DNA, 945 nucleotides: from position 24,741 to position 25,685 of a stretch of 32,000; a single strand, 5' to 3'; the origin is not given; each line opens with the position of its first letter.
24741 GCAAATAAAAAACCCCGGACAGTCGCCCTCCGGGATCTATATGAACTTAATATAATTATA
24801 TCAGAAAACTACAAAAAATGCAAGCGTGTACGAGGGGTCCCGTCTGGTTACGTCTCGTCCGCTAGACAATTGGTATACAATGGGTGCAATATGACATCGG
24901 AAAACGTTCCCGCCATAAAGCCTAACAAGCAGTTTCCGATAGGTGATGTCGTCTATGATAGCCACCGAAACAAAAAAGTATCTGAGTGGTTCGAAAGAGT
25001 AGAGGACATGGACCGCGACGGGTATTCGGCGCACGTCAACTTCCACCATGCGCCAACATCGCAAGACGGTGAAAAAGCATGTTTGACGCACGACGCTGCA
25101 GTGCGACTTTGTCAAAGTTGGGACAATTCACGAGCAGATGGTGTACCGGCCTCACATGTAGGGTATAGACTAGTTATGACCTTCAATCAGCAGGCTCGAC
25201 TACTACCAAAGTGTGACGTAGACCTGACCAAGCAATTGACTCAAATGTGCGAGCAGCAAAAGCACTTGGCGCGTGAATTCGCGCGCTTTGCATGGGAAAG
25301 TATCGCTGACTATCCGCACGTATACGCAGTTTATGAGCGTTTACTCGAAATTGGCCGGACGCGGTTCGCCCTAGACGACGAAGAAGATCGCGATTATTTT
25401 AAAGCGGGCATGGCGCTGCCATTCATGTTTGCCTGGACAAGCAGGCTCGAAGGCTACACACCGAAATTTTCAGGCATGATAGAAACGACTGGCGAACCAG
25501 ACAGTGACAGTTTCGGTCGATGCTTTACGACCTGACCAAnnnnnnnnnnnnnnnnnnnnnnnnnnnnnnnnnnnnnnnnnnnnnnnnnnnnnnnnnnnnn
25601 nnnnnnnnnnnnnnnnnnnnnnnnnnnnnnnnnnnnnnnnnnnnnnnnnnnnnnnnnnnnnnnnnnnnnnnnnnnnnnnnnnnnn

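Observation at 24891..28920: ORFan cluster around M54-like paralogue C, framed by two copies of an unrecognised 214-239 aa family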

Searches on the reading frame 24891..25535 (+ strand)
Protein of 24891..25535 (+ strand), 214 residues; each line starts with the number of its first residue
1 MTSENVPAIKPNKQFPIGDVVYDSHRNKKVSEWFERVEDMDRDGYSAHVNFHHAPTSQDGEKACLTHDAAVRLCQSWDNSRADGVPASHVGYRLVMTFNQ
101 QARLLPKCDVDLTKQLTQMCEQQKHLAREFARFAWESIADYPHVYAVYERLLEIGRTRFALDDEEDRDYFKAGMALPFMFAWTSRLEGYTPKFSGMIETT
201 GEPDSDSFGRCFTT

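Call 5: search_protein_families(library=pfam, proteins=[window:24891-25535:+], max_evalue=1)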
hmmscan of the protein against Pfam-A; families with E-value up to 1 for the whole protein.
window:24891-25535:+ (214 aa): 0 families

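Call 6: search_protein_families(library=ncbifam, proteins=[window:24891-25535:+], max_evalue=1)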
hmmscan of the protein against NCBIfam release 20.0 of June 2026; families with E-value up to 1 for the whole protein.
window:24891-25535:+ (214 aa): 0 families

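Call 10: find_homologous_proteins(query=A1, max_evalue=0.001)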
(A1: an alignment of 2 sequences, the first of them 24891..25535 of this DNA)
Query A1 (2 sequences) (214 aa, profile of the alignment): 14 proteins with E <= 0.001 among 1885 candidates.
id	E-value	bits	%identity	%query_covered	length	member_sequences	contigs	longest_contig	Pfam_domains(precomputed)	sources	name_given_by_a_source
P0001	1.3e-140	484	40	94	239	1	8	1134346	-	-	-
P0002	1.5e-124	432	100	100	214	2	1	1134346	-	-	-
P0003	4.3e-116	404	39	100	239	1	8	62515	-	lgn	-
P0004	2.7e-88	313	66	100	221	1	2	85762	-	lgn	-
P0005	3.7e-78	280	41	99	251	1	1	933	-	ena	-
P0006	5.6e-78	279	57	100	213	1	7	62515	-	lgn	-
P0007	5.4e-72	260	34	96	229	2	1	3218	-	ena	-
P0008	3.7e-69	251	36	98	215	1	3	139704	-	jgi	jgi:hypothetical protein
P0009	6.0e-59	217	39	97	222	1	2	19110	-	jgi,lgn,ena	-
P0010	1.0e-56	210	51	86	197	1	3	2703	-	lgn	-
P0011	8.4e-51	190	35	99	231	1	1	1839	-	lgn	-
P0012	8.7e-48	181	38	100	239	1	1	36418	-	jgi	jgi:hypothetical protein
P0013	9.5e-47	177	60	64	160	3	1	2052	-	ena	-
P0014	8.9e-33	131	28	98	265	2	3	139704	-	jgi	jgi:hypothetical protein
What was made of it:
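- Family size: 14 proteins by the word-indexed search (call 10).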

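Call 15: find_encoding_contigs(protein=P0003, flank=10000, max_places=3)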
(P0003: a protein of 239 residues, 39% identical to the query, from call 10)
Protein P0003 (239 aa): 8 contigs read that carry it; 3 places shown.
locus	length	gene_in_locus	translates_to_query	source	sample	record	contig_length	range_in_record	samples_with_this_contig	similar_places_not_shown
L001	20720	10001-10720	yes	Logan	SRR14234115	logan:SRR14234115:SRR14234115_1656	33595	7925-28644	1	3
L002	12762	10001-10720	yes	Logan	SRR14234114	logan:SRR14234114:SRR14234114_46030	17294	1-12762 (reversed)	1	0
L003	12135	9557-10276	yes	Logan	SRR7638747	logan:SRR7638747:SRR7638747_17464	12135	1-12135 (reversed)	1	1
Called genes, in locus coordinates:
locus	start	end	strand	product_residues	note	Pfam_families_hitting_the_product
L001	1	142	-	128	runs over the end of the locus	PF00254:FKBP_C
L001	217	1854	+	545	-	PF00005:ABC_tran, PF02463:SMC_N (faint), PF13555:AAA_29 (faint), PF01926:MMR_HSR1 (faint), PF12848:ABC_tran_Xtn (weak), PF00005:ABC_tran, PF13304:AAA_21 (weak)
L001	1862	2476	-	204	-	-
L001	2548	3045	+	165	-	-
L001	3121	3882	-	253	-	PF01925:TauE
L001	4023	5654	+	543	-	PF06119:NIDO (faint)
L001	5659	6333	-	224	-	PF04203:Sortase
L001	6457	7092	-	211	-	PF01113:DapB_N (weak), PF01370:Epimerase, PF05368:NmrA, PF13460:NAD_binding_10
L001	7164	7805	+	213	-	-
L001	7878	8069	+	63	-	-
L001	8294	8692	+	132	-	PF07883:Cupin_2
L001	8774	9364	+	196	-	-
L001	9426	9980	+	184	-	-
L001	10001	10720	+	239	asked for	-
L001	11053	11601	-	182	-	PF02627:CMD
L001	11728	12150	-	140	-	-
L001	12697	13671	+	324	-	PF00438:S-AdoMet_synt_N, PF02772:S-AdoMet_synt_M, PF02773:S-AdoMet_synt_C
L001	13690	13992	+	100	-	PF04248:NTP_transf_9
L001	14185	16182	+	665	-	PF00989:PAS, PF13426:PAS_9 (faint), PF00512:HisKA, PF02518:HATPase_c, PF13581:HATPase_c_2 (weak)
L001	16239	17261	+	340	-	PF00072:Response_reg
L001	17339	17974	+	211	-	PF01479:S4 (faint), PF00849:PseudoU_synth_2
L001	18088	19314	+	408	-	PF13810:DUF4185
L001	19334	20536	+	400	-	PF13810:DUF4185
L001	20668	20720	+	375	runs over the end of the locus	PF13810:DUF4185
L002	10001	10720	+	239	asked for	-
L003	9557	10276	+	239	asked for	-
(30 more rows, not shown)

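Call 16: find_encoding_contigs(protein=P0008, flank=10000, max_places=3)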
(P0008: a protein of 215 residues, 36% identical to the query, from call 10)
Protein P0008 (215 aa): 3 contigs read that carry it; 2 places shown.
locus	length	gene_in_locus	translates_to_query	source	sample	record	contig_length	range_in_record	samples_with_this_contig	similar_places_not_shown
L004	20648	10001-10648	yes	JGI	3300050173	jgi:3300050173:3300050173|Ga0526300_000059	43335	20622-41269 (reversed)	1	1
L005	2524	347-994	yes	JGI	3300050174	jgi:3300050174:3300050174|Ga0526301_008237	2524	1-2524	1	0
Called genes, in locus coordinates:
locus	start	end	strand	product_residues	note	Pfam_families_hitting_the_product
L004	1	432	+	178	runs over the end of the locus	-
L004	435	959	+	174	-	-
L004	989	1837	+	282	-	-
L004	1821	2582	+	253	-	-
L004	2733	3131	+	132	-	PF04343:DUF488, PF22751:DUF488-N3a, PF22752:DUF488-N3i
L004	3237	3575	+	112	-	-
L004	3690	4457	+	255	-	PF04402:SIMPL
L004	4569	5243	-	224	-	-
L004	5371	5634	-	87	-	-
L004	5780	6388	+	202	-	PF04525:LOR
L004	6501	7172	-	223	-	PF02586:SRAP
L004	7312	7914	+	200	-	PF01797:Y1_Tnp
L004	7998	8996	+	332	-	PF00150:Cellulase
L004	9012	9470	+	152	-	-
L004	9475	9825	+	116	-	PF08818:DUF1801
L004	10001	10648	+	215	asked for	-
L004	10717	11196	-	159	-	-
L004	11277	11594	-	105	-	-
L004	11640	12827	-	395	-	PF07690:MFS_1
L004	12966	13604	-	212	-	PF04203:Sortase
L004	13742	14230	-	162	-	PF06983:3-dmu-9_3-mt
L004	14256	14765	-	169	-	PF08327:AHSA1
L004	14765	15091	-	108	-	PF01022:HTH_5, PF12802:MarR_2 (weak), PF12840:HTH_20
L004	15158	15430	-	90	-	PF14242:DUF4342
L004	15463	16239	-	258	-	-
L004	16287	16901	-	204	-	PF03848:TehB, PF13489:Methyltransf_23, PF05401:NodS (weak), PF08241:Methyltransf_11, PF08242:Methyltransf_12, PF13649:Methyltransf_25, PF13847:Methyltransf_31 (faint)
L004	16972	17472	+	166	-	PF00300:His_Phos_1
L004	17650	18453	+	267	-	PF02588:YitT_membrane, PF10035:DUF2179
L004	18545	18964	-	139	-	-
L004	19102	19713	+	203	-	-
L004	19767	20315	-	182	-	PF02627:CMD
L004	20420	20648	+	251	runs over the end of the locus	-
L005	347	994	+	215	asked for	-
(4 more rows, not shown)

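Call 17: find_encoding_contigs(protein=P0004, flank=10000, max_places=2)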
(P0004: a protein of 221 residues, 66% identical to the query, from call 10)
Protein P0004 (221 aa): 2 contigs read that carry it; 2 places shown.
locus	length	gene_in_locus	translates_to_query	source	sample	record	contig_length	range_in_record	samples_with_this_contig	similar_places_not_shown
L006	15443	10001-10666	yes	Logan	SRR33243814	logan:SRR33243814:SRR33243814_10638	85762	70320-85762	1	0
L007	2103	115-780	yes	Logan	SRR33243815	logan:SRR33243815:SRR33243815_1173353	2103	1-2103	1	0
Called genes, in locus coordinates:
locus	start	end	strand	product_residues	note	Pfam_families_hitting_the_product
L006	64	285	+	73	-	PF04024:PspC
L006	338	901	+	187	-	PF01725:Ham1p_like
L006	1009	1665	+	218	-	-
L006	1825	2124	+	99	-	PF13893:RRM_5 (weak), PF00076:RRM_1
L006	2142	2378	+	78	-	-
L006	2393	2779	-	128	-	PF00254:FKBP_C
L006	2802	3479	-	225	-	-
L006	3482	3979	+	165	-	-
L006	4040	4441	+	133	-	-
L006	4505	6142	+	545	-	PF00005:ABC_tran, PF02463:SMC_N (faint), PF03193:RsgA_GTPase (faint), PF13555:AAA_29 (faint), PF01926:MMR_HSR1 (faint), PF12848:ABC_tran_Xtn (weak), PF00005:ABC_tran, PF13304:AAA_21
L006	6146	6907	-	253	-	PF01925:TauE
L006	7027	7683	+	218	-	-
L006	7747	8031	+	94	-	-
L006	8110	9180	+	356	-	-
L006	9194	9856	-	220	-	PF04203:Sortase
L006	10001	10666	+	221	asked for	-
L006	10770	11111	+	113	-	-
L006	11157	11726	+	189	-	-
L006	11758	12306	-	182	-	PF02627:CMD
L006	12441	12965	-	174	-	-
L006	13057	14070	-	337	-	PF13521:AAA_28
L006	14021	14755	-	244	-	PF04973:NMN_transporter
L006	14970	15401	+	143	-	-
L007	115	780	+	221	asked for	-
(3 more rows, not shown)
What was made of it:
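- FAM_A and unk184 are kept in L006 (call 17).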

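Call 18: find_encoding_contigs(protein=P0014, flank=10000, max_places=2)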
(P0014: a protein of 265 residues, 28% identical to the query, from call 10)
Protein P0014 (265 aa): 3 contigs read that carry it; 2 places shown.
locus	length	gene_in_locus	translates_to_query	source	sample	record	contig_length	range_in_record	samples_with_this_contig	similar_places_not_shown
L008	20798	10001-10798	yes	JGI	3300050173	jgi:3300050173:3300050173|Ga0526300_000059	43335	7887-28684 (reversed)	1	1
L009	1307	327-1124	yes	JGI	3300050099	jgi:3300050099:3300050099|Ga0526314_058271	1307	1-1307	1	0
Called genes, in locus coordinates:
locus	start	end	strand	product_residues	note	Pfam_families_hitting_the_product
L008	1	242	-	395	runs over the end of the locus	PF07690:MFS_1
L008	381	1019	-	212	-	PF04203:Sortase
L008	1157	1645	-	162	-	PF06983:3-dmu-9_3-mt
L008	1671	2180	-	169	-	PF08327:AHSA1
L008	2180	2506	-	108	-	PF01022:HTH_5, PF12802:MarR_2 (weak), PF12840:HTH_20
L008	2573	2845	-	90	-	PF14242:DUF4342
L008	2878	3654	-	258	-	-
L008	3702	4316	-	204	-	PF03848:TehB, PF13489:Methyltransf_23, PF05401:NodS (weak), PF08241:Methyltransf_11, PF08242:Methyltransf_12, PF13649:Methyltransf_25, PF13847:Methyltransf_31 (faint)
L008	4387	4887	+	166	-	PF00300:His_Phos_1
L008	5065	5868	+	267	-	PF02588:YitT_membrane, PF10035:DUF2179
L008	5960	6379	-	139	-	-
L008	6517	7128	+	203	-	-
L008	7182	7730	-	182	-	PF02627:CMD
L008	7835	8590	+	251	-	-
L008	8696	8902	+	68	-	-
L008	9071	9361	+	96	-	PF00076:RRM_1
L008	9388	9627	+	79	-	-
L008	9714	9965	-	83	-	-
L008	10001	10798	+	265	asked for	-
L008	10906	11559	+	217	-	-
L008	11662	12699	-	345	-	PF13521:AAA_28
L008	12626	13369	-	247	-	PF04973:NMN_transporter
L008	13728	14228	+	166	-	PF27604:PB2B2_08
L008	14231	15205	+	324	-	PF00438:S-AdoMet_synt_N, PF02772:S-AdoMet_synt_M, PF02773:S-AdoMet_synt_C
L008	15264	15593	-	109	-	-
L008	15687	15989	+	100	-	PF04248:NTP_transf_9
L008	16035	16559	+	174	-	-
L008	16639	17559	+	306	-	-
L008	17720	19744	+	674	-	PF00989:PAS, PF13188:PAS_8 (faint), PF08448:PAS_4 (faint), PF13426:PAS_9 (weak), PF00512:HisKA, PF02518:HATPase_c, PF13581:HATPase_c_2 (weak)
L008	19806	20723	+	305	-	PF00072:Response_reg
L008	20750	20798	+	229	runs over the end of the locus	PF01479:S4, PF00849:PseudoU_synth_2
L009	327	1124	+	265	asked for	-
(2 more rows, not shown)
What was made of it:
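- CMD is part of the conserved backbone and also occurs 9 kb from another copy on the L004/L008 contig (calls 16, 18).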

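Call 19: find_encoding_contigs(protein=P0012, flank=10000, max_places=2)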
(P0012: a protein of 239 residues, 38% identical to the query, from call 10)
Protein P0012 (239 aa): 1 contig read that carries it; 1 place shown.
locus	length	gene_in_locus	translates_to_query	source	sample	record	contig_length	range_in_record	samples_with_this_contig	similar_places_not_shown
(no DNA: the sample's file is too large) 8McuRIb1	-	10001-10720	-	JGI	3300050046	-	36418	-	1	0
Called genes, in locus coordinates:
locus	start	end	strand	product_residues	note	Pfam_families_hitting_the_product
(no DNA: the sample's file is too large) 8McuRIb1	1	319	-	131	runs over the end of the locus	-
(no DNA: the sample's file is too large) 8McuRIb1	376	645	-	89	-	-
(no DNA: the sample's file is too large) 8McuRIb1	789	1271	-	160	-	-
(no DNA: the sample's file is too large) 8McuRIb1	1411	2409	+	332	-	PF00150:Cellulase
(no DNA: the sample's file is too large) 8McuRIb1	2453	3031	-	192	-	PF02525:Flavodoxin_2, PF03358:FMN_red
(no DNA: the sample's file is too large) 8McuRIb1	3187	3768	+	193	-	-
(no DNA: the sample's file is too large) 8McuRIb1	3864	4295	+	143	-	-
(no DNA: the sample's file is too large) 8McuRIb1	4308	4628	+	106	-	-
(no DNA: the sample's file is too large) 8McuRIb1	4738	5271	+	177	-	PF16571:FBP_C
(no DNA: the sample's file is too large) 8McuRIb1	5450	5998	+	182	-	-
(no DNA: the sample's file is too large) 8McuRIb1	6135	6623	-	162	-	-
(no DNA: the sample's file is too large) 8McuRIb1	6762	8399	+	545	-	PF00005:ABC_tran, PF02463:SMC_N (faint), PF13555:AAA_29 (faint), PF01926:MMR_HSR1 (faint), PF00005:ABC_tran, PF13304:AAA_21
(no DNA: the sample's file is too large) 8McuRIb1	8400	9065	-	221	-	-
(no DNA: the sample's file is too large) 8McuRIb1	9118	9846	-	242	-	PF03883:H2O2_YaaD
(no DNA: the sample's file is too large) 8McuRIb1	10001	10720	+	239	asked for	-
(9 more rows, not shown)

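Call 20: find_encoding_contigs(protein=P0009, flank=10000, max_places=2)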
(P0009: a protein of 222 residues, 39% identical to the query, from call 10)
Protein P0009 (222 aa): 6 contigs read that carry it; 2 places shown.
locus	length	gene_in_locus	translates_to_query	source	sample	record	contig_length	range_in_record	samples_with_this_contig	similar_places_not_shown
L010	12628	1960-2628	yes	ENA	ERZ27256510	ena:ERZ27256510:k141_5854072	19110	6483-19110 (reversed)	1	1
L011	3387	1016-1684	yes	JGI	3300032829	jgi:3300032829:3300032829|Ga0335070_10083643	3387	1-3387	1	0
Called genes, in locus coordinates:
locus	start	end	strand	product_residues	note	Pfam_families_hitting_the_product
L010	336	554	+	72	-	-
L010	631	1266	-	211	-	PF04203:Sortase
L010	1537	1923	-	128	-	PF00254:FKBP_C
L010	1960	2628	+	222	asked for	-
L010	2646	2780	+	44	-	-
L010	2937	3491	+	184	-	-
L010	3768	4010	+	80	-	-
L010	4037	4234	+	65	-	PF04248:NTP_transf_9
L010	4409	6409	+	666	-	PF00989:PAS, PF08448:PAS_4 (weak), PF13426:PAS_9, PF00512:HisKA, PF02518:HATPase_c, PF13581:HATPase_c_2 (weak)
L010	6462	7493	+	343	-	PF00072:Response_reg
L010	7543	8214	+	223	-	PF01479:S4, PF00849:PseudoU_synth_2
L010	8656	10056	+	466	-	PF00009:GTP_EFTU, PF00071:Ras (weak), PF01926:MMR_HSR1, PF02421:FeoB_N, PF08477:Roc (weak), PF01926:MMR_HSR1, PF02421:FeoB_N, PF14714:KH_dom-like, +7 more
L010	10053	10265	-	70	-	-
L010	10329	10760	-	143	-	-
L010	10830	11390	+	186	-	PF01195:Pept_tRNA_hydro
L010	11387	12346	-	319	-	PF03741:TerC, PF04332:DUF475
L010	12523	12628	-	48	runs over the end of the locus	-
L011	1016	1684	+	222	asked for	-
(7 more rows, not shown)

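Call 21: predict_structure(alignment_id=A2)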
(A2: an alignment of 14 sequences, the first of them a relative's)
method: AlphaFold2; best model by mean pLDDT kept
length: 214 residues; sequences in the alignment: 14
mean_pLDDT: 84.7   pTM: 0.80
mean pLDDT of the five models: 84.7, 83.3, 82.9, 82.4, 81.6
residues with pLDDT >= 90: 127; 70-90: 52; 50-70: 18; < 50: 17
segments of 3 or more residues with pLDDT < 50: 1-5, 193-201
pLDDT, mean of each block of 10 residues (from residue 1): 55 78 86 93 90 89 95 96 87 96 90 95 93 94 94 91 92 97 84 49 52 46
secondary structure, 60 per line:
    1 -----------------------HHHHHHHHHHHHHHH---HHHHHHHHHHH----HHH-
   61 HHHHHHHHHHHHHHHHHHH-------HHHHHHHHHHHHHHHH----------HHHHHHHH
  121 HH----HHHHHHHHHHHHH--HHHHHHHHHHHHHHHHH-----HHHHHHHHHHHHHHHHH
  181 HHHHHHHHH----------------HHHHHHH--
elements in order: H24-38 H42-52 H61-79 H87-102 H113-122 H127-139 H142-158 H164-189 H206-212
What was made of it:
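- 24891..25535 (+): FAM_A: A-type member (214 aa) of the undescribed all-helical Saccharibacteria family. AF2 pLDDT 84.7, nine helices (call 21).
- On Any experimentally solved fold (PDB) or predicted viral fold (BFVD) for the paralogues: Model pLDDT 84.7, pTM 0.80 (call 21).
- Fold: pLDDT 84.7, pTM 0.80, nine helices (call 21). Confident structure prediction (call 21).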

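Call 22: search_protein_representatives(alignment_id=A2)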
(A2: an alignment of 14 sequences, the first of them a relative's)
Query: 14 sequences, 225 profile positions. Proteins with E-value up to 0.001 (for the whole library): 78; up to 1e-10: 59; up to 1e-30: 38. The best 78 are listed.
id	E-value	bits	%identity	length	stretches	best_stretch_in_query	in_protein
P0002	3.1e-92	324.4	-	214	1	3-216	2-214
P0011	3.2e-87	308.0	-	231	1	1-225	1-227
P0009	3.4e-83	294.8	-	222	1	1-216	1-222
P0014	8.3e-80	283.7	-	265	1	1-224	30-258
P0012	1.2e-78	279.9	-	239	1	1-224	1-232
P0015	1.2e-75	270.2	-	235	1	1-223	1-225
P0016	5.1e-71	255.0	-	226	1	1-222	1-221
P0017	2.4e-61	223.4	-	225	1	1-216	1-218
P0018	1.1e-60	221.2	-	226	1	1-214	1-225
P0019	1.6e-59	217.4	-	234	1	1-225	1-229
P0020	2.8e-59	216.6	-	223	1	1-216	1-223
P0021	5.5e-58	212.4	-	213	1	1-214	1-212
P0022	1.9e-57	210.6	-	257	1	1-215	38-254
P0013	2.7e-57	210.1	-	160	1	59-216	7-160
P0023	2.5e-56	206.9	-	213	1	7-215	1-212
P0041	2.3e-36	141.6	-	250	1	3-216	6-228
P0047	3.9e-30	121.3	-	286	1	4-216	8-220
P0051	7.4e-21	90.9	-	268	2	123-199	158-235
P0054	1.4e-18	83.5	-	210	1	5-193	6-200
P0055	2.6e-18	82.6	-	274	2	124-200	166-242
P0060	1.2e-14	70.6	-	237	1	5-198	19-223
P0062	1.2e-13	67.3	-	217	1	8-205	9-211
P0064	1.1e-12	64.2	-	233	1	5-191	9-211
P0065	2.8e-11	59.6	-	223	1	3-197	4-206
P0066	3.4e-11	59.3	-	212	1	5-196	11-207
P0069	7.1e-10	55.0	-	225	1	1-193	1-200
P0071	1.2e-09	54.3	-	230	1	5-201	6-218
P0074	8.5e-09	51.5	-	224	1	1-191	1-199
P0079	7.3e-07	45.1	-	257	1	73-200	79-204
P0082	3.5e-05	39.6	-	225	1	1-193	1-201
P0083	9.0e-05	38.3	-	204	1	42-186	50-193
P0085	2.2e-04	37.1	-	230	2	110-195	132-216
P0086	4.6e-04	36.0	-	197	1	50-187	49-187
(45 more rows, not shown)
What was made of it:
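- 78 clusters at E<=1e-3 in an exhaustive HMM search of 1.84e9 representatives, all of one domain length (call 22).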

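Call 24: search_protein_families(library=pfam, proteins=[P0086, P0085, P0083, P0079, P0055, P0051, P0047, P0064, P0071, P0022], max_evalue=0.1)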
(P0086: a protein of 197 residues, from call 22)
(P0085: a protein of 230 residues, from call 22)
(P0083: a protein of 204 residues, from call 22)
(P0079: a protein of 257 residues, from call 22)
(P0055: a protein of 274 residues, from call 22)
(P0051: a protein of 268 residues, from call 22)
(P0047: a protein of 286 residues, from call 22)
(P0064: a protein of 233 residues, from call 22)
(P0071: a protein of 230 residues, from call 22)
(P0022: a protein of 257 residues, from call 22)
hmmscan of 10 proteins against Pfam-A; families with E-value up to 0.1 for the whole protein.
P0086 (197 aa): 0 families

P0085 (230 aa): 0 families

P0083 (204 aa): 0 families

P0079 (257 aa): 0 families

P0055 (274 aa): 0 families

P0051 (268 aa): 0 families

P0047 (286 aa): 0 families

P0064 (233 aa): 0 families

P0071 (230 aa): 0 families

P0022 (257 aa): 0 families
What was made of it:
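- On Any curated protein family (Pfam-A, NCBIfam, PHROGs, PADLOC) for the two paralogues: Ten distant members gave zero Pfam hits (call 24).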

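Call 25: fold_search(model_id=the predicted structure, library=pdb)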
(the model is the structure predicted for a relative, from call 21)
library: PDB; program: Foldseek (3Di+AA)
matches with E <= 10: 164; with E <= 0.001: 0
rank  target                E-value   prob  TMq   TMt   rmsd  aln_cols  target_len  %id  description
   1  5woz_MODEL_1_A        8.4e-01  0.23  0.21  0.31  14.1       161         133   12  NMR solution structure of Rtt103 (RTT) protein using two 4D-spectra (released 2018-02-07)
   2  6byj_A                1.4e+00  0.06  0.14  0.13  19.2       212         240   13  Structure of human 14-3-3 gamma bound to O-GlcNAc peptide (released 2018-05-09)
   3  1iw1_B                1.7e+00  0.14  0.26  0.26  13.7       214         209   12  Crystal structure of a heme oxygenase (HmuO) from Corynebacterium diphtheriae complexed with heme in the ferrous state (released 2003-04-04)
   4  6rsq_D                1.7e+00  0.07  0.17  0.19  18.6       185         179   10  Helical folded domain of mouse CAP1 (released 2019-11-27)
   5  6byj_E                2.0e+00  0.04  0.14  0.13  18.6       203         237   13  Structure of human 14-3-3 gamma bound to O-GlcNAc peptide (released 2018-05-09)
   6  6bzd_B                2.1e+00  0.04  0.13  0.13  18.7       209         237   14  Structure of 14-3-3 gamma R57E mutant bound to GlcNAcylated peptide (released 2018-05-09)
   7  5hjh_A                2.6e+00  0.06  0.16  0.18  17.6       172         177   10  Dps4 from Nostoc punctiforme in complex with Fe ions (released 2017-01-25)
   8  6rsq_A                2.6e+00  0.06  0.17  0.19  18.1       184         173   10  Helical folded domain of mouse CAP1 (released 2019-11-27)
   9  7cfo_D                2.7e+00  0.06  0.18  0.19  20.0       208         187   10  Crystal structure of human RXRalpha ligand binding domain complexed with CBTF-EE. (released 2021-01-06)
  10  7nac_b                2.7e+00  0.05  0.14  0.08  15.3       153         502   10  State E2 nucleolar 60S ribosomal biogenesis intermediate - Composite model (released 2022-11-09)
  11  4tql_A                2.8e+00  0.06  0.17  0.16  31.8       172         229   11  Computationally designed three helix bundle (released 2014-10-15)
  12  7a6r_A                3.0e+00  0.03  0.13  0.13  18.1       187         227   10  Structure of 14-3-3 gamma in complex with DAPK2 peptide containing the 14-3-3 binding motif (released 2021-08-25)
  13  1yaf_A                3.1e+00  0.08  0.24  0.24  13.6       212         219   12  Structure of TenA from Bacillus subtilis (released 2005-02-22)
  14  9ayz_D                3.1e+00  0.04  0.15  0.20  16.0       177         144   12  T-state HbG Makassar hemoglobin (released 2024-12-11)
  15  6rsq_C                3.3e+00  0.08  0.21  0.24  14.6       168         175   11  Helical folded domain of mouse CAP1 (released 2019-11-27)
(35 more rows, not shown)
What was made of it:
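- On Any experimentally solved fold (PDB) or predicted viral fold (BFVD) for the paralogues: PDB best E 0.84 with TM<=0.31 (call 25).
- Closest known: Heme-oxygenase-like / TenA-type helical bundles. Same: The Foldseek alignments span the whole length (call 25).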

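Call 28: search_solved_structures(query=A3, max_evalue=10)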
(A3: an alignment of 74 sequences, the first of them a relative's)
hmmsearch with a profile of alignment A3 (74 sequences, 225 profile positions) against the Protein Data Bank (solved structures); distinct sequences matched with E-value up to 10: 1.
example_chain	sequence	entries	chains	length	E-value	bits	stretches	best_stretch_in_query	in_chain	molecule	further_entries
7bqq_A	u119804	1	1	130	0.0067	19.2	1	112-155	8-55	Gogy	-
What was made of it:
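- On Any experimentally solved fold (PDB) or predicted viral fold (BFVD) for the paralogues: PDB sequence-profile search found only a designed protein, E 0.007 (call 28).
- PDB profile search found only a de novo designed protein, E 0.007 (call 28).
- Tried and rejected: I recall it as a de novo designed helical protein and treat the hit as composition noise (call 28).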

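Call 30: find_related_loci(query=A2, collection=genome_contigs, flank=8000)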
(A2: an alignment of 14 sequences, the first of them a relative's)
Query A2 (214 aa) in genome_contigs; peptide patterns used: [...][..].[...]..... (x = any residue, [..] = any of these).
35 stretches matched a pattern; 2 encode a relative of the query (tblastn E <= 1e-3); 2 distinct loci.
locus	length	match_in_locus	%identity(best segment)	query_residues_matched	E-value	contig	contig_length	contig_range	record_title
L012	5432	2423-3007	56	1-196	8e-79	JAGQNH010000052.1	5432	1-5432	MAG: Candidatus Saccharibacteria bacterium isolate HKST-UBA63 2009_401177, whole genome shotgun sequence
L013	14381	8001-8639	30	4-214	5e-24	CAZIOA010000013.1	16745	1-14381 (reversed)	MAG TPA_asm: uncultured Candidatus Saccharibacteria bacterium isolate SRP263527_co2_73 genome assembly, contig: NODE_292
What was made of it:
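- Taxonomy: the only named genome records are Candidatus Saccharibacteria MAGs (call 30).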
